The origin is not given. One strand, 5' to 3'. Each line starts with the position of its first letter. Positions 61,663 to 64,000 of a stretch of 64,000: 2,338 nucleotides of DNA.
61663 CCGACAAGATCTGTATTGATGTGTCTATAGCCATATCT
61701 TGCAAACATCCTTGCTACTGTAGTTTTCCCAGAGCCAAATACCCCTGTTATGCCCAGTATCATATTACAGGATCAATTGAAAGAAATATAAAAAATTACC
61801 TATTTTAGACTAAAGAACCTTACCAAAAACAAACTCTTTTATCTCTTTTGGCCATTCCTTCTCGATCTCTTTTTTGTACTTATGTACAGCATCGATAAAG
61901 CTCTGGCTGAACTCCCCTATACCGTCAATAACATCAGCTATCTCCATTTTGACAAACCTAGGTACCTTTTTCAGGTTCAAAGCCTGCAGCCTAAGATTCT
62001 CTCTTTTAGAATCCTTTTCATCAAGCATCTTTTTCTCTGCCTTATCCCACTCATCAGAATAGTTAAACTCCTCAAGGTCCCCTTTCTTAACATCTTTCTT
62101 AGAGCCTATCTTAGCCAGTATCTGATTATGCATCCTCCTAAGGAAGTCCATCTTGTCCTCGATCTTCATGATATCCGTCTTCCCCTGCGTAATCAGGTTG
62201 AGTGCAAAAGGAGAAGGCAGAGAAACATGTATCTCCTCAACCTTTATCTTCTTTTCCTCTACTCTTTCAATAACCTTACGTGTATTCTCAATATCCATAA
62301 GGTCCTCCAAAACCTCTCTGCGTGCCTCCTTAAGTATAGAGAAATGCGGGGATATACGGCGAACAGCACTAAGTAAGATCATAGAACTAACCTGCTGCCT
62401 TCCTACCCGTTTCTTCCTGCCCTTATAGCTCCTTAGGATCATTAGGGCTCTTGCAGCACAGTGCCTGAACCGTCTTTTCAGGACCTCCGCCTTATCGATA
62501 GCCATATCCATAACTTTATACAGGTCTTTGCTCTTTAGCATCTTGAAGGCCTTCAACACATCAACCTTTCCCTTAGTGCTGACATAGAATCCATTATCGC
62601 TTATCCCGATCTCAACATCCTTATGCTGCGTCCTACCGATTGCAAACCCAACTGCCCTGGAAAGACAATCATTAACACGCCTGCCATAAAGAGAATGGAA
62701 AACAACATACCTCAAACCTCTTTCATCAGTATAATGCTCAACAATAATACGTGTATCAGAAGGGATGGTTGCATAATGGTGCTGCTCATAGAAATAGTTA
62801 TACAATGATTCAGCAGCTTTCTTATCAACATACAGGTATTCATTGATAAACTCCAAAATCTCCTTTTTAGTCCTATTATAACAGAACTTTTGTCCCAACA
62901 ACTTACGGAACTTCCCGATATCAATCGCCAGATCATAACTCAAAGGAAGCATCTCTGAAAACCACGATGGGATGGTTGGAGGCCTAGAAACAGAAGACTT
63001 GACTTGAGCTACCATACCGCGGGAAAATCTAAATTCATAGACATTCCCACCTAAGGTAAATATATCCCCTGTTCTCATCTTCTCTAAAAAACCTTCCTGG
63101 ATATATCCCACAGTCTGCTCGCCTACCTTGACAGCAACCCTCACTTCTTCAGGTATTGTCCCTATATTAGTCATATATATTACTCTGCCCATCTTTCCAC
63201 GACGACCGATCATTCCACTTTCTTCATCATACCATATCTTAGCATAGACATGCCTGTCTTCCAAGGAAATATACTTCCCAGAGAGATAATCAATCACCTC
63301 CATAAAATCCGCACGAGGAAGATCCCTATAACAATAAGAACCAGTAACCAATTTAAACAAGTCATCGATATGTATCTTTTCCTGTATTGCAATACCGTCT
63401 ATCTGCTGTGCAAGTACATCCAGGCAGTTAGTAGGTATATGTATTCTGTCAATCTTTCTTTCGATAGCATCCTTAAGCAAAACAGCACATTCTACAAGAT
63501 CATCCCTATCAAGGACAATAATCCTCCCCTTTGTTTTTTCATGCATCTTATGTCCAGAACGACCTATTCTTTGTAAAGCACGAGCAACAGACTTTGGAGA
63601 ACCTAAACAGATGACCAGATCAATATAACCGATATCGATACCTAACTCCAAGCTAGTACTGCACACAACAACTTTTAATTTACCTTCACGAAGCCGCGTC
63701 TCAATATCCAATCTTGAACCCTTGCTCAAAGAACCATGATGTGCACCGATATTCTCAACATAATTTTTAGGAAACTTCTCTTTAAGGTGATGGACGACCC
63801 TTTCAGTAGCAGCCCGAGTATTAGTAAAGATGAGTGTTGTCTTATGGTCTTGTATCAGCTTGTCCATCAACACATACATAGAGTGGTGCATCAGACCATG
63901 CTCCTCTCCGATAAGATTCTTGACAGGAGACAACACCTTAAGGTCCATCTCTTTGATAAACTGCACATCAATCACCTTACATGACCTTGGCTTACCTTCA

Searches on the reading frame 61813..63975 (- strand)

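Call 17: search_protein_families(library=pfam, proteins=[window:61813-63975:-], max_evalue=0.001)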
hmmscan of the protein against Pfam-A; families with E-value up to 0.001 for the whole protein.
window:61813-63975:- (721 aa): 4 families
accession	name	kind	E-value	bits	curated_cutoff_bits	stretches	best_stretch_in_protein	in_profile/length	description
PF08494.16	DEAD_assoc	-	3.5e-55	187.3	23.5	1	404-591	1-191/191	DEAD/H associated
PF19306.5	WH_Lhr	-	1.5e-30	106.3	27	1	172-332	5-165/168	Large helicase-related protein, winged helix domain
PF00271.37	Helicase_C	-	3.8e-19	69.4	23.5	1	39-141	8-107/110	Helicase conserved C-terminal domain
PF22590.2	Cas3-like_C_2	-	0.00025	21.7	27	1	44-140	2-101/106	CRISPR-associated nuclease/helicase Cas3, C-terminal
